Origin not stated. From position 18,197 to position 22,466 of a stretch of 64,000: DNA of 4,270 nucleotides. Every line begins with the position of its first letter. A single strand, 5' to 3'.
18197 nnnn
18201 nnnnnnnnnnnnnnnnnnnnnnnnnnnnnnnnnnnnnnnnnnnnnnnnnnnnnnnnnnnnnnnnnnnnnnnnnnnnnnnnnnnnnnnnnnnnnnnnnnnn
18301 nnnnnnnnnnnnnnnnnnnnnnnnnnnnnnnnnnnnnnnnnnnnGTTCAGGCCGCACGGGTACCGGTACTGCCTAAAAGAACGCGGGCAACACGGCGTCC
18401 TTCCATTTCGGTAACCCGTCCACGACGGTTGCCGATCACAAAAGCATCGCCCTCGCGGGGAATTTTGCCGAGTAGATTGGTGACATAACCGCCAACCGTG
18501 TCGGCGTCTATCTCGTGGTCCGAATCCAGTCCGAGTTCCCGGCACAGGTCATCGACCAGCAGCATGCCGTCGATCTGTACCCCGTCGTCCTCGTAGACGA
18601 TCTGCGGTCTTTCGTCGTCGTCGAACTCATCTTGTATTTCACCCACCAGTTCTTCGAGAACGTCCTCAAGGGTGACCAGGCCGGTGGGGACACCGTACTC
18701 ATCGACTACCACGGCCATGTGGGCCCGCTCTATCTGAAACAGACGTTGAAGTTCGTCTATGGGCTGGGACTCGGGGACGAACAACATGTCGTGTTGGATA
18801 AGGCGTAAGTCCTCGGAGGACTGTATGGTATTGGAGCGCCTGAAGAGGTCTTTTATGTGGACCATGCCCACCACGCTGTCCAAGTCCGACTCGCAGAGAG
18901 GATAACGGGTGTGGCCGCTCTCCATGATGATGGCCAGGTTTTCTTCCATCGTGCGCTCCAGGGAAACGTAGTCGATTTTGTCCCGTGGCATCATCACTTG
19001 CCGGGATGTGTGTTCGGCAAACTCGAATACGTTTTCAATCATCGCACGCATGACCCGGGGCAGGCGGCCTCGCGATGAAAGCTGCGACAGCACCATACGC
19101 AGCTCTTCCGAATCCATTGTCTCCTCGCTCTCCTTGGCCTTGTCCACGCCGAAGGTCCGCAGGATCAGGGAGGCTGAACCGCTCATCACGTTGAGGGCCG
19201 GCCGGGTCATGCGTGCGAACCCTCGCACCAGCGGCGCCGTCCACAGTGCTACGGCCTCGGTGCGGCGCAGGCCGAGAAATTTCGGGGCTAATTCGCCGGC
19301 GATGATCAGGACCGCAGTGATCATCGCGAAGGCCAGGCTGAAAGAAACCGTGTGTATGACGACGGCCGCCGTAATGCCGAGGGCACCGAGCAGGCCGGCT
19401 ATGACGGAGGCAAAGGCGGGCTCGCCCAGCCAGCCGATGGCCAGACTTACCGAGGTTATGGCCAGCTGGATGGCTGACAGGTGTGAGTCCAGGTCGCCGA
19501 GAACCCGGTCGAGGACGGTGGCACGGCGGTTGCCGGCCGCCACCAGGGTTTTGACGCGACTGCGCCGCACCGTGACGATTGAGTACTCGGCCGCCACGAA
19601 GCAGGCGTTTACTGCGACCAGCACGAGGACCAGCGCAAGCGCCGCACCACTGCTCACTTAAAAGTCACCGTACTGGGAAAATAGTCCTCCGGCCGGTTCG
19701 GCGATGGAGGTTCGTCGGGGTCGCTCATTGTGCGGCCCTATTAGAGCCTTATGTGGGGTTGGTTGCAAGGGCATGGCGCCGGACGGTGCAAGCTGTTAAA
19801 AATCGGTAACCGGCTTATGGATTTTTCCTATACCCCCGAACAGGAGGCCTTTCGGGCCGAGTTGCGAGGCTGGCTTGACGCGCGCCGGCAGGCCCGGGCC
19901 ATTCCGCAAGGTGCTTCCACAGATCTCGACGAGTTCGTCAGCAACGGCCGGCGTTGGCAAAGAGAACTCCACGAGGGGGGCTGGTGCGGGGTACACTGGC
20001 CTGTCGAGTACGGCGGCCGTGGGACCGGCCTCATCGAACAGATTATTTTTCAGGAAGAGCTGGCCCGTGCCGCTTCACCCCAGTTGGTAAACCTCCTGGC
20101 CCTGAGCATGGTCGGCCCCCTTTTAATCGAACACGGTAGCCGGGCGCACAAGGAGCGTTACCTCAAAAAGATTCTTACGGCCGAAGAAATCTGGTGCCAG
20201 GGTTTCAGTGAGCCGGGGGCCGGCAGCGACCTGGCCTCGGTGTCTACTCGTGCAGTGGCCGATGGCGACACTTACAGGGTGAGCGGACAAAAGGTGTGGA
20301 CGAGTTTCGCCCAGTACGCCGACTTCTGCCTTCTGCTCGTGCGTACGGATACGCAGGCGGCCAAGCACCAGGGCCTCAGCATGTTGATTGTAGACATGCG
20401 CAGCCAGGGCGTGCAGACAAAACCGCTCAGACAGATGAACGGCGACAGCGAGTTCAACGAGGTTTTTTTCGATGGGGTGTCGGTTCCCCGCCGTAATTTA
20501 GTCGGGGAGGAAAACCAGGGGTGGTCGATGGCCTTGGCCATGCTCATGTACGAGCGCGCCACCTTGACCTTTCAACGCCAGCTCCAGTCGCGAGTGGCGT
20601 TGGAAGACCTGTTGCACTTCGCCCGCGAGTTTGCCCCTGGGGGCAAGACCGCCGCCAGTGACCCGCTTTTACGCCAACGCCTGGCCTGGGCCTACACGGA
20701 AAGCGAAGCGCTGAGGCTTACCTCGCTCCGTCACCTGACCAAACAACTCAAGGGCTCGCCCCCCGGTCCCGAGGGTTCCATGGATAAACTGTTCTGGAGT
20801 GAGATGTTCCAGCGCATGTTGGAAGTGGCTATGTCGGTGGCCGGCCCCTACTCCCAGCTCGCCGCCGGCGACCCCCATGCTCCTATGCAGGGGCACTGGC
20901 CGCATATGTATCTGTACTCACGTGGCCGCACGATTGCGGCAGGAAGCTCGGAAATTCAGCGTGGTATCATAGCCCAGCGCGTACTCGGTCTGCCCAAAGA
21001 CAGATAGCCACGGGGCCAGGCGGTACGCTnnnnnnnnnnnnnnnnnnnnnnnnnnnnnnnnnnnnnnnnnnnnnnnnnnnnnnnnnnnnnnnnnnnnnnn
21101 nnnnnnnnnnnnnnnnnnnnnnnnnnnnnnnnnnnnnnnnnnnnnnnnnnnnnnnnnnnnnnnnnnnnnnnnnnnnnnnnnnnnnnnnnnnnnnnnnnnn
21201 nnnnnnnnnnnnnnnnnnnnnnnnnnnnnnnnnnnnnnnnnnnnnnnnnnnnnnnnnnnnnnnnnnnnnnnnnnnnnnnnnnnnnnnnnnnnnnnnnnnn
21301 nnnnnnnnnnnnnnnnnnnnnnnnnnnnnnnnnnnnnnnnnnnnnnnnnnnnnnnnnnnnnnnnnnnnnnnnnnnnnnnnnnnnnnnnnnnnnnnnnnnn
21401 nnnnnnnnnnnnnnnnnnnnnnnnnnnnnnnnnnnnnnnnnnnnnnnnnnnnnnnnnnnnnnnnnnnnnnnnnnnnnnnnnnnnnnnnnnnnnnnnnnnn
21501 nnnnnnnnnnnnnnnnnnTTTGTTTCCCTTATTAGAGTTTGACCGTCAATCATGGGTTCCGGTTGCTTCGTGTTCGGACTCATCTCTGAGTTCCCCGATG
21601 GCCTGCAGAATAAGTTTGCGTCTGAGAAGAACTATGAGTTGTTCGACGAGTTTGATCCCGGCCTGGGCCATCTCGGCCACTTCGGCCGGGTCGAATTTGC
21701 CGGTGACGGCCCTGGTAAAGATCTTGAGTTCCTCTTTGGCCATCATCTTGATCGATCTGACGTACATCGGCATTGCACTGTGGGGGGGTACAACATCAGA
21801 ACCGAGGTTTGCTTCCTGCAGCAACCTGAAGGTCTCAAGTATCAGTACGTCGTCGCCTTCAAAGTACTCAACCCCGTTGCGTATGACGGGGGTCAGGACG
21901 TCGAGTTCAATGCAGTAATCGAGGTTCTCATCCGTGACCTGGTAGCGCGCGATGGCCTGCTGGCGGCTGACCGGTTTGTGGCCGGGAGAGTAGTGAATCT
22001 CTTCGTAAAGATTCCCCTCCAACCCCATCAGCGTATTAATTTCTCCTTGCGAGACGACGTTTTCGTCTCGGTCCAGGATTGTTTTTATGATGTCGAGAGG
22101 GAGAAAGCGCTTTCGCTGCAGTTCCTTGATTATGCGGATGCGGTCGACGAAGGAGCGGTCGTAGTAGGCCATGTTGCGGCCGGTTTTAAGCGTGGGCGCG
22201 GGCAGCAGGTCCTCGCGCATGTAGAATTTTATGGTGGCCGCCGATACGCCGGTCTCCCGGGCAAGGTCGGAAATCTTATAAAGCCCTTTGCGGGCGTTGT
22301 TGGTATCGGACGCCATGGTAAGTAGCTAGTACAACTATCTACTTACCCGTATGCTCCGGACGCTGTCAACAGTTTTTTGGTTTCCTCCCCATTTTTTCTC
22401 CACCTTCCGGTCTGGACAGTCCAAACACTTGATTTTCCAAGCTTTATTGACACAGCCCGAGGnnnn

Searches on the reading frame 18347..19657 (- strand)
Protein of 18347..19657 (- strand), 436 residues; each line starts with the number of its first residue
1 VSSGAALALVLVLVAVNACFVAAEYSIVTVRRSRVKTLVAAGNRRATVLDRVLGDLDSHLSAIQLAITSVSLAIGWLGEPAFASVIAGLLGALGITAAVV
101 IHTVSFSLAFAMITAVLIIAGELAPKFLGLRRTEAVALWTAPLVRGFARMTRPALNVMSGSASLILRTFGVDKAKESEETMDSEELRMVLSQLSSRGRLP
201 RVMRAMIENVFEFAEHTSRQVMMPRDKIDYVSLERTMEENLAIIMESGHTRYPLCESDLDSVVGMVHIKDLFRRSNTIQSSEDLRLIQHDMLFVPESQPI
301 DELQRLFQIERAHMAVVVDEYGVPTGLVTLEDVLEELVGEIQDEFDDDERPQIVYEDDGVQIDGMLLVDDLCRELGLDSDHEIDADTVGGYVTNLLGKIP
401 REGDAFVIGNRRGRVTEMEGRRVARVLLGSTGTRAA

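Call 46: search_protein_families(library=pfam, proteins=[window:18347-19657:-], max_evalue=0.00001)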
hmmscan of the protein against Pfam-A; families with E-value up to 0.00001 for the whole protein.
window:18347-19657:- (436 aa): 3 families
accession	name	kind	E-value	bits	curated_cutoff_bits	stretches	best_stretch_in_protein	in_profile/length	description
PF01595.25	CNNM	-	9.1e-40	136.7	28.4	1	9-199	2-177/181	Cyclin M transmembrane N-terminal domain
PF03471.22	CorC_HlyC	-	2.5e-15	56.7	27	1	357-428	5-77/81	Transporter associated domain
PF00571.33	CBS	-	6.9e-14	52.4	24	1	287-338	5-56/57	CBS domain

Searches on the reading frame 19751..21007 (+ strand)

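Call 47: search_protein_families(library=pfam, proteins=[window:19751-21007:+], max_evalue=0.00001)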
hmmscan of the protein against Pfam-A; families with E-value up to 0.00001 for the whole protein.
window:19751-21007:+ (418 aa): 3 families
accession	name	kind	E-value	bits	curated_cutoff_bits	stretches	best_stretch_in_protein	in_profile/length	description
PF00441.29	Acyl-CoA_dh_1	-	2.2e-26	93.2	22.4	1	255-412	1-150/150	Acyl-CoA dehydrogenase, C-terminal domain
PF02770.24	Acyl-CoA_dh_M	-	1.6e-19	70.3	33.3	1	149-243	1-97/97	Acyl-CoA dehydrogenase, middle domain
PF02771.21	Acyl-CoA_dh_N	-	4.7e-18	66.1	22.9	1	28-145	1-113/113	Acyl-CoA dehydrogenase, N-terminal domain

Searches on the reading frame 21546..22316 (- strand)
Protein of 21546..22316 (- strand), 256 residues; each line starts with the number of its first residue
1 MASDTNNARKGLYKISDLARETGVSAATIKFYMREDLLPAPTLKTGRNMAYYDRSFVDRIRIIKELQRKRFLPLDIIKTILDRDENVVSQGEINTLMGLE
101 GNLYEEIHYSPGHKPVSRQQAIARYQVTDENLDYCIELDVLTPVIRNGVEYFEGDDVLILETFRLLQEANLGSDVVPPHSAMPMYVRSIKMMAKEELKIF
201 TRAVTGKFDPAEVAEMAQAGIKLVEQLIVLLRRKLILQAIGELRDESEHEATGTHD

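Call 47: search_protein_families(library=pfam, proteins=[window:21546-22316:-], max_evalue=0.00001)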
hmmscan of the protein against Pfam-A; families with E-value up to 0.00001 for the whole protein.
window:21546-22316:- (256 aa): 2 families
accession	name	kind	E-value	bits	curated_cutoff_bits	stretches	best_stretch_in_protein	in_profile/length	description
PF13411.12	MerR_1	-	2.6e-21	75.9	21.6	1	13-83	1-68/69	MerR HTH family regulatory protein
PF00376.29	MerR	-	3.3e-07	30.4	28.2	1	14-43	1-30/38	MerR family regulatory protein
